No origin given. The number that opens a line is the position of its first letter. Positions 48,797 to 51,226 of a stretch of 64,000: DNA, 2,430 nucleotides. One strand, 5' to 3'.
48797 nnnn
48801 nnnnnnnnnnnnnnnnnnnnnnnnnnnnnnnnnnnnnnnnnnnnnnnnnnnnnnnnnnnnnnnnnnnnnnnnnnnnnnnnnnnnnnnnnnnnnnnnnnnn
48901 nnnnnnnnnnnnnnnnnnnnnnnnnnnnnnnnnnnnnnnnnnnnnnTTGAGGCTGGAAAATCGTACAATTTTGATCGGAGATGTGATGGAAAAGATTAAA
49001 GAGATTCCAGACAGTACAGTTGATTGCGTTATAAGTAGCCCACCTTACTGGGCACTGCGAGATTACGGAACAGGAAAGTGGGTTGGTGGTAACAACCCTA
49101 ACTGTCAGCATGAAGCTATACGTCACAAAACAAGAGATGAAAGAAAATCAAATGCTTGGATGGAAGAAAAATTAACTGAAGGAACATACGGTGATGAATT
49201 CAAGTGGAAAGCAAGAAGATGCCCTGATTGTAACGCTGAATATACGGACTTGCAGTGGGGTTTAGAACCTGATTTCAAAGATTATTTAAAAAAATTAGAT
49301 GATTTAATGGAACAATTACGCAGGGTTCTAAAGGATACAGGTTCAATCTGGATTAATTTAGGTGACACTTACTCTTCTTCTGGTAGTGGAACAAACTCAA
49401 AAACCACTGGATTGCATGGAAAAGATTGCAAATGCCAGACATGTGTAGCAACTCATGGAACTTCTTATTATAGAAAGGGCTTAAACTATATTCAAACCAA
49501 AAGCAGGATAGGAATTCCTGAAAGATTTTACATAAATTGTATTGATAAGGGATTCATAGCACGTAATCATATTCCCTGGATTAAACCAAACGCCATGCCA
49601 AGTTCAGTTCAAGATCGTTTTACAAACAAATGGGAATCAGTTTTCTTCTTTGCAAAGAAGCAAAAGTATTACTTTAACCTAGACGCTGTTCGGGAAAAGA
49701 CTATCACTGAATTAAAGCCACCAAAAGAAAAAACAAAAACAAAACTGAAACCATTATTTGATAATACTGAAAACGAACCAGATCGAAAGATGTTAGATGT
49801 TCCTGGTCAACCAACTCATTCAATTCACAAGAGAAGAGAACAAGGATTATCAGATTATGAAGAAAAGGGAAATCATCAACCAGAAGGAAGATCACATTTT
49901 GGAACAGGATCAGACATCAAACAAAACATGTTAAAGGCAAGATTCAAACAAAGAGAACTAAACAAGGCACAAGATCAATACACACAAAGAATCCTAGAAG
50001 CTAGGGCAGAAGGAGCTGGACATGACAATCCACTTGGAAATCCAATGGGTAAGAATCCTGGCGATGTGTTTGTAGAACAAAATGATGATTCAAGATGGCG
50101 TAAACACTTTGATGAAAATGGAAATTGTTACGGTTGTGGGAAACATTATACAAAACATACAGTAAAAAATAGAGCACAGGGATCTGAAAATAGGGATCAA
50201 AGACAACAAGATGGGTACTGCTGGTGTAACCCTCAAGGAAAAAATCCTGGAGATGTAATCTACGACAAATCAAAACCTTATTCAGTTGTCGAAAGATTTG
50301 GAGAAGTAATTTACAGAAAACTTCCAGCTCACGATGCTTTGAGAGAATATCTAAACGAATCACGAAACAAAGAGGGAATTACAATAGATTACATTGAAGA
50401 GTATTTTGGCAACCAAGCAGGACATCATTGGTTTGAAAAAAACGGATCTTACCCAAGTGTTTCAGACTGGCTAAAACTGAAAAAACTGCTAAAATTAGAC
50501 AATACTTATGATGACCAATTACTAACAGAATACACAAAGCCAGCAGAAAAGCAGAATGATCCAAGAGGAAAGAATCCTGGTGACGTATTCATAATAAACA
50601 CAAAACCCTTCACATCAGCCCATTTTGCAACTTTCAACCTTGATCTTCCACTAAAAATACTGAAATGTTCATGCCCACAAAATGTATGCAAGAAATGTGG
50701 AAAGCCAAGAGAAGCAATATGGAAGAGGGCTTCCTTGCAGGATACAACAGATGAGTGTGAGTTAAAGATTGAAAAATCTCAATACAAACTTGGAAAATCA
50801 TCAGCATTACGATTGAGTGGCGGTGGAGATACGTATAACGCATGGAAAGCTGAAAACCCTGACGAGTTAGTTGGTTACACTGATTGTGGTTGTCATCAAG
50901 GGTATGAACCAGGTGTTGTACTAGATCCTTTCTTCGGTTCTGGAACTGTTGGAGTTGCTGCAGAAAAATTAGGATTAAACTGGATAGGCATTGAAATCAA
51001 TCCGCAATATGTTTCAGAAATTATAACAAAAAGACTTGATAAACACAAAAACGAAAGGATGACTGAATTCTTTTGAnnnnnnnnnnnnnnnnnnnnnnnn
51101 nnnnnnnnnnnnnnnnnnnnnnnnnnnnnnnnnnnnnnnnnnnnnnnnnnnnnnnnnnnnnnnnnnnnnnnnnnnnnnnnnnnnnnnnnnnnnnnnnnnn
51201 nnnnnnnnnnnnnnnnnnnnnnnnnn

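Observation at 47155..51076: HerA/DUF87-like ATPase with duplicated wH-like tail, followed by a 709-aa MTase with triplicated GKNPGDV motif and Cys-cluster insert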

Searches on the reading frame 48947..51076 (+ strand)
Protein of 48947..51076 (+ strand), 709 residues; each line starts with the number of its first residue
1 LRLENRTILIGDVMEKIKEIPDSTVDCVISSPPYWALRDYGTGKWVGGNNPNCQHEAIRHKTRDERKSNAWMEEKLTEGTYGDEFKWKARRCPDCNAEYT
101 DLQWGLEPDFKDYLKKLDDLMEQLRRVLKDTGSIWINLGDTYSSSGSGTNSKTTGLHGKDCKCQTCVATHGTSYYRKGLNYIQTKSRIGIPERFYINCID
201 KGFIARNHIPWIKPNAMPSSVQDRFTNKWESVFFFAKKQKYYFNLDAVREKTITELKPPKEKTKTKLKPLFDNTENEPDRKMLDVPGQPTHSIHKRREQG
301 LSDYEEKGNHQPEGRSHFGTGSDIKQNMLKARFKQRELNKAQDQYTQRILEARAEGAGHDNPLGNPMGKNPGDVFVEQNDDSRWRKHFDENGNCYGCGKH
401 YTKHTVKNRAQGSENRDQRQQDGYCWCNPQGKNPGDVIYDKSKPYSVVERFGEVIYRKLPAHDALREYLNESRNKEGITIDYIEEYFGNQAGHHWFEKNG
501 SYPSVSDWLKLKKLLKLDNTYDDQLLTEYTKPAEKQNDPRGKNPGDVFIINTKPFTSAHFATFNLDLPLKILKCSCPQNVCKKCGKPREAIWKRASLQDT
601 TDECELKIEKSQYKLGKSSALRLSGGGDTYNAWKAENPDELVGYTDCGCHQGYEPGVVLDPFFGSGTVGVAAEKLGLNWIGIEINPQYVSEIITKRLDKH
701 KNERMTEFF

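Call 3: search_protein_families(library=pfam, proteins=[window:48947-51076:+], max_evalue=0.01)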
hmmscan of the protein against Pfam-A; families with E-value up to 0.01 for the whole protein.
window:48947-51076:+ (709 aa): 1 family
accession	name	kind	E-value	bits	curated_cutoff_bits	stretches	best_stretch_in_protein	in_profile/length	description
PF01555.25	N6_N4_Mtase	-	6.2e-39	134.7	26.7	2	25-266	1-139/221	DNA methylase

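Call 4: search_protein_families(library=phrogs, proteins=[window:48947-51076:+], max_evalue=0.01)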
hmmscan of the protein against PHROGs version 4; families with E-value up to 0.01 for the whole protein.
window:48947-51076:+ (709 aa): 13 families
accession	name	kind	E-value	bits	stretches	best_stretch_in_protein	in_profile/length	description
phrog_67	-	other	2.4e-51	176.7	1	7-703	125-349/743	DNA methyltransferase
phrog_3008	-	other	6.9e-12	46.1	1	656-703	171-217/244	DNA methyltransferase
phrog_498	-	other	2.7e-11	43.7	1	656-703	380-426/633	DNA methyltransferase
phrog_6025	-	other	3.1e-09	37.7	1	3-38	9-44/192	DNA methyltransferase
phrog_18146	-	other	2.1e-08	34.5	1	656-686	71-101/452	DNA methyltransferase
phrog_12517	-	unknown function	2.2e-08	34.7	1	655-690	106-141/316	-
phrog_8769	-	other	1.3e-07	32.4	1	656-702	13-58/71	methyltransferase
phrog_23085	-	unknown function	6.2e-06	26.9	1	638-702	49-111/138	-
phrog_18293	-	other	7.5e-06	26.9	1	656-704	67-114/119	methyltransferase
phrog_23148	-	unknown function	4.1e-05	24.7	1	657-698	107-147/165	-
phrog_10183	-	other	0.00048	19.5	1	657-701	118-161/889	DNA methyltransferase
phrog_6952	-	other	0.0015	19.5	0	656-688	135-167/181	DNA methyltransferase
phrog_12862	-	unknown function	0.0098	16.8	0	10-36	7-33/149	-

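Call 10: find_homologous_proteins(query=window:48947-51076:+)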
Query window:48947-51076:+ (709 aa): 1783 proteins with E <= 0.001 among 6299 candidates; the best 120 are listed.
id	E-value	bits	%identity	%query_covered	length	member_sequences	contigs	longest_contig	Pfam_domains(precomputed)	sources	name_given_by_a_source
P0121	0.0e+0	1675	100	98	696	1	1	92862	PF01555.25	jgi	-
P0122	0.0e+0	1600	93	100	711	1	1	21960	PF01555.25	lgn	-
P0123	0.0e+0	1408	81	100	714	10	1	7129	PF01555.25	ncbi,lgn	-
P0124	0.0e+0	1393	80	100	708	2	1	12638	PF01555.25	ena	-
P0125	0.0e+0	1214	68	98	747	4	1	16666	PF01555.25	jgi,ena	-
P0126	0.0e+0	1214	73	98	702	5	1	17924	PF01555.25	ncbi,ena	-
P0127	0.0e+0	1187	68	98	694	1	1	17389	PF01555.25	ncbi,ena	-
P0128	0.0e+0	1157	66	98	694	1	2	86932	PF01555.25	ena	-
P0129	0.0e+0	1084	73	90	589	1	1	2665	PF01555.25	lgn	-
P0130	0.0e+0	1046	65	98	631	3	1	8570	PF01555.25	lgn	-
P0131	4.3e-286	969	67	85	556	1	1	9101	PF01555.25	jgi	-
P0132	1.5e-227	776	56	86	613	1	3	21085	PF01555.25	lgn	-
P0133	8.7e-201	687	52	86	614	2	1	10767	PF01555.25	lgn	-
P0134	2.2e-197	676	55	83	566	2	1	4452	PF01555.25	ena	-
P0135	2.1e-191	656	46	99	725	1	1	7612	PF01555.25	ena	-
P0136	4.4e-185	635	53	73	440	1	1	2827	PF01555.25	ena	-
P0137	1.4e-183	630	45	99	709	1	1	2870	PF01555.25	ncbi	-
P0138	7.9e-182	624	43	98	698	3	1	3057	PF01555.25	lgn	-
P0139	4.1e-177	609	47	85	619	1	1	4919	PF09445.17,PF01555.25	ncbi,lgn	-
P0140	7.2e-177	608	34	62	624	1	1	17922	PF01555.25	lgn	-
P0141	7.1e-174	598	43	100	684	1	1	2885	PF01555.25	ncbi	-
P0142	7.8e-171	588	49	52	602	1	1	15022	PF01555.25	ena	-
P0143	6.5e-165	568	46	52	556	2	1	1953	PF01555.25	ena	-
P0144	7.5e-164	565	42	61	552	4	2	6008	PF01555.25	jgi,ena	-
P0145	1.4e-163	564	46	67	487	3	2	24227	PF01555.25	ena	-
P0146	2.1e-163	563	50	52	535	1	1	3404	PF01555.25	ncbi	-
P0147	3.9e-154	533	31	86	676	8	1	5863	PF01555.25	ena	-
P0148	1.0e-153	531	31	99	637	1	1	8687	PF01555.25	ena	-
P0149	1.8e-153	531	43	86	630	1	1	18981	PF01555.25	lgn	-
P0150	5.0e-152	526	55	40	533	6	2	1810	PF13847.13,PF01555.25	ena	-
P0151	2.3e-151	524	36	65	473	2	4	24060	PF01555.25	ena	-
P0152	2.3e-150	520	55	40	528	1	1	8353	PF13847.13,PF01555.25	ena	-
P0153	1.7e-149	517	45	53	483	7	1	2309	PF01555.25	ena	-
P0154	7.3e-149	515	44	62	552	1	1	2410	PF01555.25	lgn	-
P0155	1.4e-147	511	39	86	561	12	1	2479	PF01555.25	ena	-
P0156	3.1e-147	510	46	68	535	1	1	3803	PF01555.25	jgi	-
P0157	1.2e-146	508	46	52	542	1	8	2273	PF01555.25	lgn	-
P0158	3.8e-144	500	47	45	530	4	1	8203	PF01555.25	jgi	-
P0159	6.4e-143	496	47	52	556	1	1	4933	PF01555.25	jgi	jgi:DNA modification methylase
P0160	2.5e-142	494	44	67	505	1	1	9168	PF01555.25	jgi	-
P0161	9.1e-142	492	45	52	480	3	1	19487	PF01555.25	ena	-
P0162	8.1e-141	489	47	62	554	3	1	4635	PF01555.25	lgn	-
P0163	1.2e-140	488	50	43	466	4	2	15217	PF01555.25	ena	-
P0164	1.2e-137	478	42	45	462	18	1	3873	PF01555.25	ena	-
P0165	2.2e-137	477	50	52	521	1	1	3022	PF01555.25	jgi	-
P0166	1.9e-136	474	50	39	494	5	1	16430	PF01555.25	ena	-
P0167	4.5e-136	473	43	40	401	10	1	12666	PF01555.25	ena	-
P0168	5.6e-136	473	45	52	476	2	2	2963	PF01555.25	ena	-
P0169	1.4e-135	471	41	84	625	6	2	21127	PF01555.25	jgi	-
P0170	7.2e-135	469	47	43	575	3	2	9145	PF01555.25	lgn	-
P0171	7.8e-135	469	48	52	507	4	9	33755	PF01555.25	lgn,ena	-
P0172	7.8e-134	466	40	62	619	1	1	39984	PF01555.25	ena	-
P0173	1.8e-133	465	40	39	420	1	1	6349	PF01555.25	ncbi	-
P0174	2.6e-133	464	44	62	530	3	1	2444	PF01555.25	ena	-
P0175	3.2e-133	464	51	52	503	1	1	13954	PF01555.25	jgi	jgi:site-specific DNA-methyltransferase (cytosine-N4-specific)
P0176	1.2e-132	462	55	23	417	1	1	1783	PF01555.25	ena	-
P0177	7.2e-132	459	47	52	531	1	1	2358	PF01555.25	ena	-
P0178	4.0e-131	457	51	52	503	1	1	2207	PF01555.25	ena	-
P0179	1.2e-129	452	43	47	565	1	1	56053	PF01555.25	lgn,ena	-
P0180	1.6e-128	448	61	20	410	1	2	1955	PF01555.25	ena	-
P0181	1.1e-127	445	54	26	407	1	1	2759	PF01555.25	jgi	jgi:DNA modification methylase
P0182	4.9e-127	443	52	52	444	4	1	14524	PF01555.25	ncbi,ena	-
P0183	1.7e-126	441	39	52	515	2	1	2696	PF13847.13,PF08241.19,PF01555.25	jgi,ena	-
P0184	1.9e-126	441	56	23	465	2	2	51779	PF01555.25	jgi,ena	-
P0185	3.7e-126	440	51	34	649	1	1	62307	PF01555.25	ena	-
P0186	5.5e-126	440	44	48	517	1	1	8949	PF09445.17,PF01555.25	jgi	-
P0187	8.9e-125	436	40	44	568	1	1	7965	PF01555.25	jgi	jgi:site-specific DNA-methyltransferase (adenine-specific)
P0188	1.0e-124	436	36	67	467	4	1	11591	PF01555.25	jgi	-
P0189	1.2e-124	435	49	36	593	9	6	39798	PF01555.25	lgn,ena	-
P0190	6.4e-123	430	42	52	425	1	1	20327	PF09445.17,PF01555.25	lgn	-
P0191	1.3e-121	425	41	71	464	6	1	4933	PF01555.25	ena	-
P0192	3.5e-121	424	47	52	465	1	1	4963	PF01555.25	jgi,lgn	-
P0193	7.4e-120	419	43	62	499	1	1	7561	PF01555.25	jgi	jgi:DNA modification methylase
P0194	1.2e-119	419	38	62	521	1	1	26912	PF01555.25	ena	-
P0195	2.0e-119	418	60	22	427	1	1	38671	PF09445.17,PF01555.25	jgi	-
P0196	2.1e-119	418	45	62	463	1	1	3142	PF01555.25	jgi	-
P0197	2.7e-119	418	46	39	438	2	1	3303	PF09445.17,PF01555.25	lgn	-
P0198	5.1e-119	417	39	63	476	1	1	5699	PF01555.25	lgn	-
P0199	9.6e-119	416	44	53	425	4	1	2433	PF01555.25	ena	-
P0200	6.4e-118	413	41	60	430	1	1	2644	PF01555.25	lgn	-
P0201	1.3e-117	412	39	53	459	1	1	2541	PF13847.13,PF01555.25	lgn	-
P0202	1.7e-117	412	35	53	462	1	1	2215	PF01555.25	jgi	-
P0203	4.1e-117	410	35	86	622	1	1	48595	PF08241.19,PF01555.25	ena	-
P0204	5.6e-117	410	52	36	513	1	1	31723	PF01555.25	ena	-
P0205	8.3e-117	409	40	67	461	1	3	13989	PF01555.25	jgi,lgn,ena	-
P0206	9.4e-117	409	31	71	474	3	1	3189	PF01555.25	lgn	-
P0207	1.5e-116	409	40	53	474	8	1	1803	PF01555.25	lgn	-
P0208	1.0e-115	406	45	39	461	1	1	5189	PF01555.25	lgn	-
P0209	1.3e-115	405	33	65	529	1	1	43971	PF01555.25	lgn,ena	-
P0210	1.3e-115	405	46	27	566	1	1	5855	PF01555.25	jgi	-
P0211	1.6e-115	405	50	52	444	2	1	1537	PF01555.25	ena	-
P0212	6.1e-115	403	46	52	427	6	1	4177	PF01555.25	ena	-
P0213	8.6e-115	403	43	36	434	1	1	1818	PF01555.25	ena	-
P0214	1.0e-114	402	39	53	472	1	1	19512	PF01555.25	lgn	-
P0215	3.9e-114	401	38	55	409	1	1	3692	PF01555.25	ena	-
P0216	7.0e-114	400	44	53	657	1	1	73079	PF01555.25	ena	-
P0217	3.0e-113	398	42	53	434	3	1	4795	PF01555.25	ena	-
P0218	4.1e-113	397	46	39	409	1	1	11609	PF01555.25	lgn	-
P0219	5.3e-113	397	48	39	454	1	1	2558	PF01555.25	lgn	-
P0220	6.2e-113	397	51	39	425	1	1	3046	PF01555.25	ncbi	-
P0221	1.5e-112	395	46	39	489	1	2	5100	PF01555.25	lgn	-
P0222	2.3e-112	395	46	41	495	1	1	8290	PF01555.25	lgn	-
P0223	2.3e-112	395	36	53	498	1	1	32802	PF01555.25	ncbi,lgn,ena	-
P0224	2.7e-112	394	48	36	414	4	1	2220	PF01555.25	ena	-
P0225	2.8e-112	394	42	47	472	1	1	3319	PF01555.25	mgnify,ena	mgnify:CR=1 FL=1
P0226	4.0e-112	394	41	57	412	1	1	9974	PF13847.13,PF01555.25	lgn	-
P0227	8.6e-112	393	61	36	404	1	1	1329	PF01555.25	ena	-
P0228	2.7e-111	391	41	48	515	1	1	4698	PF01555.25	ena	-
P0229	4.7e-111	390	41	55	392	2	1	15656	PF01555.25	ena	-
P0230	6.5e-111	390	49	39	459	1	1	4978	PF01555.25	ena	-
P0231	6.7e-111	390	47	44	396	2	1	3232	PF01555.25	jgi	-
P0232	7.5e-111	390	43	51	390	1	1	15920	PF01555.25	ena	-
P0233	9.3e-111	389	60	24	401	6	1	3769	PF01555.25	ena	-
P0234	1.4e-110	389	39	52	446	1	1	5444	PF01555.25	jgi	-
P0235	2.4e-110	388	40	53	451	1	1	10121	PF01555.25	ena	-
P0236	3.3e-110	388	38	53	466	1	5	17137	PF01555.25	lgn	-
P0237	1.4e-109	385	48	28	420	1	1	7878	PF09445.17,PF01555.25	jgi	-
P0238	1.5e-109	385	37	49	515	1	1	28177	PF01555.25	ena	-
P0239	2.8e-109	385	41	44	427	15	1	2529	PF01555.25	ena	-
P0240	2.8e-109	384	57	22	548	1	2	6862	PF01555.25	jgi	-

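Call 19: search_solved_structures(query=window:48947-51076:+, max_evalue=0.001, show_alignments=2)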
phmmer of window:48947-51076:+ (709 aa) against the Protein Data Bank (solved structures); distinct sequences matched with E-value up to 0.001: 12.
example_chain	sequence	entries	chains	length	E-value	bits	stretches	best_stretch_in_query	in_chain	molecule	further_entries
6pbd_A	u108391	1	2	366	5.8e-15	57.7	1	653-691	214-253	Modification methylase CcrMI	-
1g60_A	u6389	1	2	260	2.8e-11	45.5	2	656-691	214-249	Adenine-specific Methyltransferase MboIIA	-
9c3u_A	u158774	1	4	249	5.3e-11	44.6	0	656-690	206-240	Methyltransferase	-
8urk_A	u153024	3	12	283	8.8e-11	43.9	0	656-690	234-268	Methyltransferase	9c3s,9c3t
5hek_A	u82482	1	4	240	6.3e-10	41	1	656-697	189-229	Adenine specific DNA methyltransferase (DpnA)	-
5hfj_A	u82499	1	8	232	8.3e-10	40.6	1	656-696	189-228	Adenine specific DNA methyltransferase (DpnA)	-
2zie_A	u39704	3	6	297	9.7e-08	33.8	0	8-41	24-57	Putative modification methylase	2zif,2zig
1eg2_A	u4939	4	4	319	2.1e-07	32.7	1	204-264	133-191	MODIFICATION METHYLASE RSRI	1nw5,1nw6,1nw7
1nw8_A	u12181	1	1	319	2.6e-07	32.4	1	204-264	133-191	MODIFICATION METHYLASE RSRI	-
8s9m_A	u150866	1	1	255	7.7e-07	30.8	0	654-697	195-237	DNA cytosine-N4 methyltransferase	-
8s9n_A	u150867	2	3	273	1.1e-06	30.3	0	654-697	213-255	DNA cytosine-N4 methyltransferase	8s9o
1boo_A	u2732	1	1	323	1.5e-06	29.9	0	656-707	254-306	PROTEIN (N-4 CYTOSINE-SPECIFIC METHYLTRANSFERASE PVU II)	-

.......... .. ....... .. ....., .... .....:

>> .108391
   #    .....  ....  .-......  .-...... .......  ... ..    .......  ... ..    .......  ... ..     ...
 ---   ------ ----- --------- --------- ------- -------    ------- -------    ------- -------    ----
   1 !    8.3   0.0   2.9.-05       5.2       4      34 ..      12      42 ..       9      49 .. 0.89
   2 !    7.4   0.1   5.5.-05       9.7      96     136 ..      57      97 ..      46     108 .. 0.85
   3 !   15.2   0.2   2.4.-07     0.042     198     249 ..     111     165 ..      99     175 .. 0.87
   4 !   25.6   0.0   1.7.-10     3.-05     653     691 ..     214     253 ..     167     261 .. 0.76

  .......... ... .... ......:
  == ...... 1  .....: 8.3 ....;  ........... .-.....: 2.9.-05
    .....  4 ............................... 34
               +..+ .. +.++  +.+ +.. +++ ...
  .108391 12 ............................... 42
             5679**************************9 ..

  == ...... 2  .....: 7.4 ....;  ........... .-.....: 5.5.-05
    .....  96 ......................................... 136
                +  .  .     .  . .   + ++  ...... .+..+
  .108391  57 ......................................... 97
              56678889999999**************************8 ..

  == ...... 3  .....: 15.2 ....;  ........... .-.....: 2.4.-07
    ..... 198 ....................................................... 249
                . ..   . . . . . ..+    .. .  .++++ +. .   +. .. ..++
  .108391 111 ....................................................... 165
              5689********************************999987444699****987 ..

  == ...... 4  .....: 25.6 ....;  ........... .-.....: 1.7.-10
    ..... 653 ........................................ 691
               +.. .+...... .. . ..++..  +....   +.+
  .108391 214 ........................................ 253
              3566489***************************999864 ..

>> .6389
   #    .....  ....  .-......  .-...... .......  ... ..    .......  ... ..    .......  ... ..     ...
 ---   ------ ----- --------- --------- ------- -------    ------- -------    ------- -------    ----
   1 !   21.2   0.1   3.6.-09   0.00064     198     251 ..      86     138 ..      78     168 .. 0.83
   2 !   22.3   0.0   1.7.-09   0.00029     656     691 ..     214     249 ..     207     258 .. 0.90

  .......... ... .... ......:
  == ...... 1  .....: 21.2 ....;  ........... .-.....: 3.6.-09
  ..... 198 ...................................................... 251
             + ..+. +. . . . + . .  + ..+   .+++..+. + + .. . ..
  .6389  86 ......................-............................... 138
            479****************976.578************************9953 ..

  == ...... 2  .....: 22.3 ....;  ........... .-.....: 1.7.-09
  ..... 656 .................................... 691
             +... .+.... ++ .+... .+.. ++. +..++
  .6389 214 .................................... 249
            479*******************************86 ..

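Call 49: search_protein_families(library=padloc, proteins=[window:48947-51076:+], max_evalue=0.01)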
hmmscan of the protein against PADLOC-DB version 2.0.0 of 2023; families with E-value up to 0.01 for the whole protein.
window:48947-51076:+ (709 aa): 56 families (the best 25 are shown)
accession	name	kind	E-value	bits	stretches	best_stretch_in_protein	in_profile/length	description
PDLC03387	MTase_II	-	7.7e-67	223.5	4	100-259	48-188/289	Type II methyltransferase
PDLC03252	MTase_II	-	1.1e-46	157.8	3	103-251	130-267/365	Type II methyltransferase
PDLC03336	MTase_II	-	4.2e-46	155.9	4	100-250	65-192/421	Type II methyltransferase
PDLC03316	MTase_II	-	2.8e-37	126.6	5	174-250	107-182/390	Type II methyltransferase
PDLC03371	MTase_II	-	2.3e-31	107.3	3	656-702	212-257/260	Type II methyltransferase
PDLC03309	MTase_II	-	5e-25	86.2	1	104-252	123-267/353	Type II methyltransferase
PDLC03216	MTase_II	-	2.1e-22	77.6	3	656-702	215-260/364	Type II methyltransferase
PDLC03303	MTase_II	-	1e-21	75.2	2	187-267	91-165/668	Type II methyltransferase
PDLC03299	MTase_II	-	3.3e-20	70.8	2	656-700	217-262/296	Type II methyltransferase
PDLC03738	oMTase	-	3.8e-20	69.9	2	656-699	225-267/376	orphan methyltransferase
PDLC03230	MTase_II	-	6.1e-20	69.8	1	162-250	89-175/360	Type II methyltransferase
PDLC03320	MTase_II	-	6.4e-19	66.2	3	656-703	234-280/289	Type II methyltransferase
PDLC03353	MTase_II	-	7.6e-18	63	2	652-703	206-256/260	Type II methyltransferase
PDLC03265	MTase_II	-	2.7e-15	54.6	2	652-698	284-329/333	Type II methyltransferase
PDLC03350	MTase_II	-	5.7e-15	53.5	2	653-702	252-300/312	Type II methyltransferase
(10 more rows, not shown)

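Call 50: search_protein_families(library=ncbifam, proteins=[window:48947-51076:+], max_evalue=0.01)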
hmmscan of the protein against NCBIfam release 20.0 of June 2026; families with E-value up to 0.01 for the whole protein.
window:48947-51076:+ (709 aa): 3 families
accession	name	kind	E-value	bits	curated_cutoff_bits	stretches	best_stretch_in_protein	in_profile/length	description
NF050803.1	DnaMtaseCcrMCaul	equivalog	1.4e-21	76.9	830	2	656-702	207-252/350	adenine-specific DNA-methyltransferase CcrM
NF008572.0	PRK11524.1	equivalog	2.7e-11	43.1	292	1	655-700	215-259/294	adenine-specific DNA-methyltransferase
NF010253.0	PRK13699.1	subfamily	2.8e-08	33.7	244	1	656-697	165-205/226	DNA methyltransferase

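Call 54: predict_structure(alignment_id=A2)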
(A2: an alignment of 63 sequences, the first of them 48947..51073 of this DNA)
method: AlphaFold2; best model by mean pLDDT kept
length: 709 residues; sequences in the alignment: 63
mean_pLDDT: 64.0   pTM: 0.53
mean pLDDT of the five models: 64.0, 63.7, 61.7, 61.7, 59.4
residues with pLDDT >= 90: 119; 70-90: 182; 50-70: 153; < 50: 255
segments of 3 or more residues with pLDDT < 50: 76-83, 141-188, 213-227, 251-279, 305-322, 355-383, 407-454, 530-554, 598-628
pLDDT, mean of each block of 10 residues (from residue 1): 84 94 95 72 84 84 60 50 63 89 79 90 96 83 35 36 41 34 47 87 78 38 41 85 68 38 42 43 54 59 45 42 54 62 56 49 37 37 59 68 49 39 43 31 37 58 90 94 81 75 84 93 78 37 36 52 76 90 88 59 38 40 45 67 86 94 89 93 87 86 66
secondary structure, 60 per line:
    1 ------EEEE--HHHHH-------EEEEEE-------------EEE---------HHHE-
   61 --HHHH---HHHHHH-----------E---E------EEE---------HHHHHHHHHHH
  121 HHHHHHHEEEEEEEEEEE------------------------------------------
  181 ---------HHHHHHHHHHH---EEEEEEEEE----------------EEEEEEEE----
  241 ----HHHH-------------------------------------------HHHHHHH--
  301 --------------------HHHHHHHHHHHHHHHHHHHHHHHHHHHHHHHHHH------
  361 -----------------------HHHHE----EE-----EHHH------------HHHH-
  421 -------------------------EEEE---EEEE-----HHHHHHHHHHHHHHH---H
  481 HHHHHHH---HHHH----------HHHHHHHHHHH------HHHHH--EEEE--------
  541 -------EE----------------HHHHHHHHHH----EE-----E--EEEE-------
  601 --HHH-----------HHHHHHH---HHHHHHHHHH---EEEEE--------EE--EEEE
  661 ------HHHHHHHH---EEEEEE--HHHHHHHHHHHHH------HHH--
elements in order (helices of 4 or more, strands of 3 or more residues): E7-10 H13-17 E25-30 E44-46 H63-66 H70-75 E98-100 H110-127 E128-138 H190-200 E204-212 E229-236 H245-248 H292-298 H321-354 H384-387 H416-419 E446-449 E453-456 H462-476 H480-487 H491-494 H505-515 H522-526 E529-532 H566-575 E590-593 H617-623 H627-636 E640-644 E657-660 H667-674 E678-683 H686-698
